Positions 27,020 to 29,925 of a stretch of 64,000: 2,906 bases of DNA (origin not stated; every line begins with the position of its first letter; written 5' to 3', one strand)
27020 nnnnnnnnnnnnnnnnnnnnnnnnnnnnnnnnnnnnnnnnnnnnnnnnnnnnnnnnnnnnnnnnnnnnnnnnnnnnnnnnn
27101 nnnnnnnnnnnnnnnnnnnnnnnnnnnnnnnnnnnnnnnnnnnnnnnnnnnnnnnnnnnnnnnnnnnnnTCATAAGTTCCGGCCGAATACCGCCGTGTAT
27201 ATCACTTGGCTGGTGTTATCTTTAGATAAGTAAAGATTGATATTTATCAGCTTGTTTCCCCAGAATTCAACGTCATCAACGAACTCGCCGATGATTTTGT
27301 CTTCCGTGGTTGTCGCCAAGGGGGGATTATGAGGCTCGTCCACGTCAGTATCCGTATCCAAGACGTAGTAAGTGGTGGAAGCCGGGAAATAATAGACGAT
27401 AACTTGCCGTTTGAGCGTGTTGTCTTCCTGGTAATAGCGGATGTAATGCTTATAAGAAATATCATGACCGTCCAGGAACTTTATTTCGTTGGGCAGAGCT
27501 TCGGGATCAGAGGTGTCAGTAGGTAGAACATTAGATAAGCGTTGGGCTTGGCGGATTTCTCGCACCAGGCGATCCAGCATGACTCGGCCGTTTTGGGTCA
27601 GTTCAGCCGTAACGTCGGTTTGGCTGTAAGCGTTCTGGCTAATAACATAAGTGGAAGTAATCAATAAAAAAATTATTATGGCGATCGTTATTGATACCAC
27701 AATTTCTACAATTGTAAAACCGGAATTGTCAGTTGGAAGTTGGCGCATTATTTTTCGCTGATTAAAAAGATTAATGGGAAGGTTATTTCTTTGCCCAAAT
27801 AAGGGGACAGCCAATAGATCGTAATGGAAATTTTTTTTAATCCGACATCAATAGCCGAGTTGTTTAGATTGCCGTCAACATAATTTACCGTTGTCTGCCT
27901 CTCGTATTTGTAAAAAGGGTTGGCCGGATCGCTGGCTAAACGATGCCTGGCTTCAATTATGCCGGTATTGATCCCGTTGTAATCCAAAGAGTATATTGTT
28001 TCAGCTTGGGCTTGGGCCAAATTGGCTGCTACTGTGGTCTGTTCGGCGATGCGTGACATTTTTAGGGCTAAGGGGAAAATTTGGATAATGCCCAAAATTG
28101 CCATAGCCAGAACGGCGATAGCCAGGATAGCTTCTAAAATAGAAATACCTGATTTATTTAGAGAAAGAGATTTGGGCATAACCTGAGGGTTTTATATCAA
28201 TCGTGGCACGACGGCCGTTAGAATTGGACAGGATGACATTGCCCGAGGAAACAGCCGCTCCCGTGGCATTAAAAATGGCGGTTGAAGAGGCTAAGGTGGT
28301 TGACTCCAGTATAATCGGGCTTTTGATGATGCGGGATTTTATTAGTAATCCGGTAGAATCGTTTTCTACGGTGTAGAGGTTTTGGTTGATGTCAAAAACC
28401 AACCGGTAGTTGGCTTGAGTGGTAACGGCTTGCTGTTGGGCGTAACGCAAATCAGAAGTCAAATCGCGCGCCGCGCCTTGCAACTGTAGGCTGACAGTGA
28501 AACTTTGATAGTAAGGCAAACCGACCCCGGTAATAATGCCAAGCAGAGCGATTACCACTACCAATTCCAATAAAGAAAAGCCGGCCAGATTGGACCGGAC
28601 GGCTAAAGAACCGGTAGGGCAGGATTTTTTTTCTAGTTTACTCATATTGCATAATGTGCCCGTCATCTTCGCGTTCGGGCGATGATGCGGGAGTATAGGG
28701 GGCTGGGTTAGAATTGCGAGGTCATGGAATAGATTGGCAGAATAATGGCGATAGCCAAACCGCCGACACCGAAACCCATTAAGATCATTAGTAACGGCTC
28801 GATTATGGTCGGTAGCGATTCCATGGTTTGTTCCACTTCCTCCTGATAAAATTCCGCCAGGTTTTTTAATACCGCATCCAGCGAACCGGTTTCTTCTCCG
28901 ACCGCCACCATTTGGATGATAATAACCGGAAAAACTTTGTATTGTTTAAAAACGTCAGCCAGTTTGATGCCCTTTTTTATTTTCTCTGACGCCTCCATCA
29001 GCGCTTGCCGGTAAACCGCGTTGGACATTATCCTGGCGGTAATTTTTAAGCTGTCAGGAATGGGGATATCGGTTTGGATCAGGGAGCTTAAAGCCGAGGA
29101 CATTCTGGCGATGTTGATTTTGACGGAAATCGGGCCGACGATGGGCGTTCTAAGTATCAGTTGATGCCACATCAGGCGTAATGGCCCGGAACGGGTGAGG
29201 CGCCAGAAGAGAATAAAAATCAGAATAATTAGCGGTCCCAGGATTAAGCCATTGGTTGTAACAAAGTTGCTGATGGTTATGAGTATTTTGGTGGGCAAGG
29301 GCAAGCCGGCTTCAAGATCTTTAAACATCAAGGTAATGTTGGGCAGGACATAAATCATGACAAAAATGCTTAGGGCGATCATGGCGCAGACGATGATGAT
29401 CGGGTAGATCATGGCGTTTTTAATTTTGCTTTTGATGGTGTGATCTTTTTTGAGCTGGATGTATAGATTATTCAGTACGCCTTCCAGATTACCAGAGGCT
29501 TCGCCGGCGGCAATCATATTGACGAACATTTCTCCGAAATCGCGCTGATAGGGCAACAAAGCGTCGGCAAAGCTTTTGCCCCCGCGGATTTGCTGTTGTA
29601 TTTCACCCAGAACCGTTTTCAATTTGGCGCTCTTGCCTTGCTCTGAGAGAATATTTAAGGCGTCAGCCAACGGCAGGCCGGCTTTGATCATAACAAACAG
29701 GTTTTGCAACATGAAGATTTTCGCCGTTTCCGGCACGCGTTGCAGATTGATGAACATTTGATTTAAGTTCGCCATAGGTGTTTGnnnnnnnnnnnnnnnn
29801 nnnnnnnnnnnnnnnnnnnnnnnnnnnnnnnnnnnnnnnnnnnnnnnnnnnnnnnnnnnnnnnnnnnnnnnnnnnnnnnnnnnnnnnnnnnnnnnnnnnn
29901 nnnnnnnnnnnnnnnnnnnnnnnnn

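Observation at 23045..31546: Compact type IV pilus locus (pilB-pilC-four pilin-like genes-pilX-like, then pilM-pilN-pilO plus one gene) lacking pilD, pilT, a secretin and a major pilin in the window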

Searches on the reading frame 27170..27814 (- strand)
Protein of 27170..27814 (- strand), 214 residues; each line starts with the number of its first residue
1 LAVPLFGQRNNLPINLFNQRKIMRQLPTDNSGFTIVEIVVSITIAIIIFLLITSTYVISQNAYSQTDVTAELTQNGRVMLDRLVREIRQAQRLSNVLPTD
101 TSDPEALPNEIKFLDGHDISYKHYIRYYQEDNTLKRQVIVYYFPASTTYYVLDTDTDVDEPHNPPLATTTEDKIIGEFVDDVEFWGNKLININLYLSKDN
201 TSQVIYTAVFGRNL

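Call 3: search_protein_families(library=pfam, proteins=[window:27170-27814:-], max_evalue=0.1)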
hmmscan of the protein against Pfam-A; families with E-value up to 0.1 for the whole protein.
window:27170-27814:- (214 aa): 2 families
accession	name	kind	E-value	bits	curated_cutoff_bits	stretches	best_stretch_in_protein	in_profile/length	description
PF07963.17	N_methyl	-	0.007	16.3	21.2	1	30-52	4-26/27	Prokaryotic N-terminal methylation motif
PF16479.10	DUF5056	-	0.041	14.6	28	1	20-57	23-60/93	Domain of unknown function (DUF5056)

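Call 4: search_protein_families(library=ncbifam, proteins=[window:27170-27814:-], max_evalue=0.1)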
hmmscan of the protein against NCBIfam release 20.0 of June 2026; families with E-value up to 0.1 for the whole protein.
window:27170-27814:- (214 aa): 4 families
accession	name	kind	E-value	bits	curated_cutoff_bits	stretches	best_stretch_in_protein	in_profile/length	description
TIGR02599.1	TIGR02599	subfamily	1.9e-06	27.4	256.5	1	32-91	1-60/361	Verru_Chthon cassette protein C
NF041002.1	pilin_ComGF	equivalog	0.00066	19.9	80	1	31-92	2-61/139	competence type IV pilus minor pilin ComGF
NF007848.0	PRK10557.1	equivalog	0.028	13.7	120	1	24-87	4-67/192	prepilin peptidase-dependent protein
NF038304.1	EPS_HpsC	equivalog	0.031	13.9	200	1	20-90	11-80/318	hormogonium polysaccharide secretion pseudopilin HpsC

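Call 70: search_solved_structures(query=A6, max_evalue=1)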
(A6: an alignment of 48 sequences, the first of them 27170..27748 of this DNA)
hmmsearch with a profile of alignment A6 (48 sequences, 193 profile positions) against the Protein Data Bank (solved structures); distinct sequences matched with E-value up to 1: 4.
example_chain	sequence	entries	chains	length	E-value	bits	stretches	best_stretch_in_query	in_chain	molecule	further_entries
9egp_A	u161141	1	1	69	0.0007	22.2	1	5-48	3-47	Geopilin domain 1 protein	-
7tgg_A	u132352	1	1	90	0.0089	18.6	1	5-47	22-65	Geopilin domain 1 protein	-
9laa_A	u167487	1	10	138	0.046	16.3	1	2-36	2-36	Type IV pilin protein PilA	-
9lab_B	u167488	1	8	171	0.79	12.3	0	8-36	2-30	MSHA major pilin subunit MshA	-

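Call 94: search_protein_families(library=ncbifam, alignment_id=A6, max_evalue=0.01)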
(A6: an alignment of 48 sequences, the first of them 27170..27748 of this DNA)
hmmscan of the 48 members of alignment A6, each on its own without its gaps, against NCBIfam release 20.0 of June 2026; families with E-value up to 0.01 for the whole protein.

A. member 1, window:27170-27748:- (192 aa): 2 families
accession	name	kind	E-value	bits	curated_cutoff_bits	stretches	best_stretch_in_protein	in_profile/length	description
TIGR02599.1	TIGR02599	subfamily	1.5e-06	27.7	256.5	1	10-69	1-60/361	Verru_Chthon cassette protein C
NF041002.1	pilin_ComGF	equivalog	0.00054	20.2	80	1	9-70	2-61/139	competence type IV pilus minor pilin ComGF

B. families by the number of members that match (of 48 scanned): 17 families
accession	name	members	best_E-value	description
TIGR02599.1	TIGR02599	44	8.3e-10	Verru_Chthon cassette protein C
NF041002.1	pilin_ComGF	40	3.1e-07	competence type IV pilus minor pilin ComGF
TIGR02532.1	IV_pilin_GFxxxE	33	2.6e-07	prepilin-type N-terminal cleavage/methylation domain-containing protein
NF007848.0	PRK10557.1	32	4e-06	prepilin peptidase-dependent protein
NF041013.1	T4P_ComGE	27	4.1e-07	competence type IV pilus minor pilin ComGE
NF040982.1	ComGD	21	0.0001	competence type IV pilus minor pilin ComGD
TIGR01711.1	gspJ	14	4.1e-05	type II secretion system minor pseudopilin GspJ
NF007800.0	PRK10506.1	12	0.0021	prepilin peptidase-dependent protein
NF038304.1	EPS_HpsC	11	9.2e-06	hormogonium polysaccharide secretion pseudopilin HpsC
TIGR01707.1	gspI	11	0.00038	type II secretion system minor pseudopilin GspI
NF007660.0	PRK10332.1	6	0.00032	prepilin-type N-terminal cleavage/methylation domain-containing protein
NF040999.1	pilin_ComGC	5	0.00011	competence type IV pilus major pilin ComGC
TIGR01708.2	typeII_sec_gspH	5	0.00025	type II secretion system minor pseudopilin GspH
NF038303.1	EPS_HpsB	1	0.00038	hormogonium polysaccharide secretion pseudopilin HpsB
NF047828.1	T3SSXpsI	1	0.00059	type II secretion system protein XpsI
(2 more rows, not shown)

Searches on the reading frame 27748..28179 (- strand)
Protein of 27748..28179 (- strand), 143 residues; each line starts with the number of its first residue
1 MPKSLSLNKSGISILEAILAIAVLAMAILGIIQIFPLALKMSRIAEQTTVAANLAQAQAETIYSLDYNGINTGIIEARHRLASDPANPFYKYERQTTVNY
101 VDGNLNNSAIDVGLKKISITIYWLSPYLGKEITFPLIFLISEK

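Call 3: search_protein_families(library=pfam, proteins=[window:27748-28179:-], max_evalue=0.1)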
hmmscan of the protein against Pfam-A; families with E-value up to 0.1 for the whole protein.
window:27748-28179:- (143 aa): 0 families

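Call 4: search_protein_families(library=ncbifam, proteins=[window:27748-28179:-], max_evalue=0.1)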
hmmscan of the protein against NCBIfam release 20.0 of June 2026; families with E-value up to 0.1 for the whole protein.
window:27748-28179:- (143 aa): 7 families
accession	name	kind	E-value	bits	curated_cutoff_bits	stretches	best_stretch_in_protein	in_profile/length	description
TIGR02523.1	type_IV_pilV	equivalog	4.2e-06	27.3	52.2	1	10-62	2-54/139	type IV pilus modification protein PilV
NF041013.1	T4P_ComGE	equivalog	0.0051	16.9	49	1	8-79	2-74/83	competence type IV pilus minor pilin ComGE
NF007848.0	PRK10557.1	equivalog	0.0051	16.1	120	1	6-49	7-51/192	prepilin peptidase-dependent protein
NF047828.1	T3SSXpsI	equivalog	0.01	15.9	150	1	11-58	3-50/132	type II secretion system protein XpsI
NF038303.1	EPS_HpsB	equivalog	0.064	13.2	150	1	9-57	2-50/211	hormogonium polysaccharide secretion pseudopilin HpsB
NF003461.0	PRK05082.1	subfamily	0.065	12.6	283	1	23-64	74-115/291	N-acetylmannosamine kinase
TIGR02598.1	TIGR02598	subfamily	0.071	13.3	51.4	1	11-69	1-59/151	Verru_Chthon cassette protein B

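Call 69: search_solved_structures(query=A5, max_evalue=1)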
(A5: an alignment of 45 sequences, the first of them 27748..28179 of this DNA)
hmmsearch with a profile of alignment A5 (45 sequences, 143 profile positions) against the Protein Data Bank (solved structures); distinct sequences matched with E-value up to 1: 5.
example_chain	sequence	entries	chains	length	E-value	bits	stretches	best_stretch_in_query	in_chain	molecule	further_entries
9egp_A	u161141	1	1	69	0.0031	20.5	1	1-40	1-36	Geopilin domain 1 protein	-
7tgg_A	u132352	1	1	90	0.019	17.9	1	1-40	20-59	Geopilin domain 1 protein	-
9laa_A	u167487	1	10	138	0.053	16.4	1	3-27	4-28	Type IV pilin protein PilA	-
6m3d_C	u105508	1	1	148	0.27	14.2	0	99-133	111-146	Segmentation polarity homeobox protein engrailed,Segmentation polarity homeobox protein en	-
9lab_B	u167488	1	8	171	0.34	13.8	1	7-30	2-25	MSHA major pilin subunit MshA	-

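Call 93: search_protein_families(library=ncbifam, alignment_id=A5, max_evalue=0.01)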
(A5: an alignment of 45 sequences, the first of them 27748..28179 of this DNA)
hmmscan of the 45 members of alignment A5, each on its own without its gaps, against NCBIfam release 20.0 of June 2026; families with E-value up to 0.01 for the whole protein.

A. member 1, window:27748-28179:- (143 aa): 3 families
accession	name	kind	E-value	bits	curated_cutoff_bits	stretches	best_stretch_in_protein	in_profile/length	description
TIGR02523.1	type_IV_pilV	equivalog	4.2e-06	27.3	52.2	1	10-62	2-54/139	type IV pilus modification protein PilV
NF041013.1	T4P_ComGE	equivalog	0.0051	16.9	49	1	8-79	2-74/83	competence type IV pilus minor pilin ComGE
NF007848.0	PRK10557.1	equivalog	0.0051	16.1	120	1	6-49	7-51/192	prepilin peptidase-dependent protein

B. families by the number of members that match (of 45 scanned): 23 families
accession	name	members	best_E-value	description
TIGR02523.1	type_IV_pilV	43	3.1e-10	type IV pilus modification protein PilV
NF041013.1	T4P_ComGE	40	3.4e-10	competence type IV pilus minor pilin ComGE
TIGR01707.1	gspI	31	7e-09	type II secretion system minor pseudopilin GspI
NF007848.0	PRK10557.1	28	1.5e-06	prepilin peptidase-dependent protein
NF047828.1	T3SSXpsI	26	7.5e-06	type II secretion system protein XpsI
TIGR02532.1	IV_pilin_GFxxxE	24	7.2e-08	prepilin-type N-terminal cleavage/methylation domain-containing protein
TIGR02598.1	TIGR02598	17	5.5e-08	Verru_Chthon cassette protein B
NF041002.1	pilin_ComGF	17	3.1e-05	competence type IV pilus minor pilin ComGF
TIGR01708.2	typeII_sec_gspH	8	7.9e-06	type II secretion system minor pseudopilin GspH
NF007800.0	PRK10506.1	7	0.0011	prepilin peptidase-dependent protein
NF007862.0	PRK10574.1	6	0.00099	prepilin peptidase-dependent pilin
NF038303.1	EPS_HpsB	4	1.7e-08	hormogonium polysaccharide secretion pseudopilin HpsB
NF041775.1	typeIV_PilA_Myxo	4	0.00026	type IV pilin protein PilA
NF007660.0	PRK10332.1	3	0.00011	prepilin-type N-terminal cleavage/methylation domain-containing protein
TIGR02599.1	TIGR02599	3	0.0027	Verru_Chthon cassette protein C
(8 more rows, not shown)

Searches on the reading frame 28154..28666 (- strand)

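Call 3: search_protein_families(library=pfam, proteins=[window:28154-28666:-], max_evalue=0.1)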
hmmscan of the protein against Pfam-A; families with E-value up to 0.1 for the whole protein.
window:28154-28666:- (170 aa): 3 families
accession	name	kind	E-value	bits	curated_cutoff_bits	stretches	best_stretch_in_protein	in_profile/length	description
PF12019.13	GspH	-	3.1e-09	37.7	21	1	65-162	1-108/108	Type II transport protein GspH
PF07963.17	N_methyl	-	1.7e-05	24.6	21.2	1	25-48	2-25/27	Prokaryotic N-terminal methylation motif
PF07833.16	Cu_amine_oxidN1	-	0.098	13.1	24.2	0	72-140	34-98/108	Copper amine oxidase N-terminal domain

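Call 4: search_protein_families(library=ncbifam, proteins=[window:28154-28666:-], max_evalue=0.1)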
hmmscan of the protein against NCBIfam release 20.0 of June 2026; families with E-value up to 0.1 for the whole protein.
window:28154-28666:- (170 aa): 10 families
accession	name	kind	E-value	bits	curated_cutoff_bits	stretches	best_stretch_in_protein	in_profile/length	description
NF040982.1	ComGD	equivalog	1.5e-10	41.6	70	1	28-149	2-121/139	competence type IV pilus minor pilin ComGD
TIGR01708.2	typeII_sec_gspH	equivalog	2e-09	37.7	80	1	28-88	2-62/169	type II secretion system minor pseudopilin GspH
NF047827.1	T3SSXpsH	equivalog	2.4e-09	37.2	160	1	29-148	2-121/145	type II secretion system protein XpsH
NF007800.0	PRK10506.1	equivalog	4.1e-08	33.2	158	1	27-152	8-138/163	prepilin peptidase-dependent protein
TIGR02596.1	TIGR02596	subfamily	1.7e-07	31.6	70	1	30-84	1-55/196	Verru_Chthon cassette protein D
NF007862.0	PRK10574.1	equivalog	1.1e-05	25.7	138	1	28-57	5-34/145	prepilin peptidase-dependent pilin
TIGR02532.1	IV_pilin_GFxxxE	domain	0.00033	20.4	16.3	1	28-49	2-23/24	prepilin-type N-terminal cleavage/methylation domain-containing protein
NF041013.1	T4P_ComGE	equivalog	0.0023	18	49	1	26-78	2-54/83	competence type IV pilus minor pilin ComGE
NF041775.1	typeIV_PilA_Myxo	equivalog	0.0029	17.6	400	1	28-69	11-52/214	type IV pilin protein PilA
TIGR01710.1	typeII_sec_gspG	equivalog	0.0033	17.5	88.85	1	29-68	2-41/134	type II secretion system major pseudopilin GspG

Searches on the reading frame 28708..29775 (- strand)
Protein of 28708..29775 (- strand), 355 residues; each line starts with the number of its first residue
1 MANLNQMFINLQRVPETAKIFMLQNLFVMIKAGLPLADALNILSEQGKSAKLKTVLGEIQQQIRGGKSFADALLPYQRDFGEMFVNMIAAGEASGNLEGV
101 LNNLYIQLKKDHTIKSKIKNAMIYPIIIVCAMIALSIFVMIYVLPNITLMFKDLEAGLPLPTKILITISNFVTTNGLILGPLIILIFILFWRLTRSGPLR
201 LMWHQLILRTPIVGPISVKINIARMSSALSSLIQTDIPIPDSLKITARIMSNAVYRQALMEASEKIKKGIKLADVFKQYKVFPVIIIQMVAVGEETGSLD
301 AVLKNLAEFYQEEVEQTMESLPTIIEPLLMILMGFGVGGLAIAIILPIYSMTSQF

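Call 3: search_protein_families(library=pfam, proteins=[window:28708-29775:-], max_evalue=0.1)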
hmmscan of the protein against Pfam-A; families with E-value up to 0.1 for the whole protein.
window:28708-29775:- (355 aa): 1 family
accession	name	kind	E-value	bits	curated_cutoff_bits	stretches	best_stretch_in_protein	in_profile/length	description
PF00482.28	T2SSF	-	1.7e-55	186.8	25.2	2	23-145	2-125/125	Type II secretion system (T2SS), protein F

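Call 4: search_protein_families(library=ncbifam, proteins=[window:28708-29775:-], max_evalue=0.1)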
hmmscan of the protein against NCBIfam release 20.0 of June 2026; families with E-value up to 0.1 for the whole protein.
window:28708-29775:- (355 aa): 7 families
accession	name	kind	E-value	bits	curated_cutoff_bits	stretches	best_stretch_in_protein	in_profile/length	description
TIGR02120.1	GspF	equivalog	1e-87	295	424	1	10-353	56-399/401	type II secretion system inner membrane protein GspF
NF052606.1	T4PiliAsmPilCMyx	equivalog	2.4e-78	263.8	700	1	22-353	85-416/419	type IV pilus assembly protein PilC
NF007861.0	PRK10573.1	equivalog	3.3e-72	243.7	401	1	8-351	50-394/401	protein transport protein HofC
NF052607.1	T4PiliAsmPilCThrm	equivalog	3.4e-69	233.9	700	1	20-353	70-402/406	type IV pilus assembly protein PilC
NF047826.1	T3SSXpsF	equivalog_domain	2.4e-62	211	650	1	15-353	64-402/405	type II secretion system protein XpsF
NF041012.2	T4P_ComGB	equivalog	1.1e-41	143.3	240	1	19-352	3-331/332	competence type IV pilus assembly protein ComGB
NF045751.1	MPN385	equivalog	0.025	15.3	120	1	288-349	36-96/105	MPN385 family protein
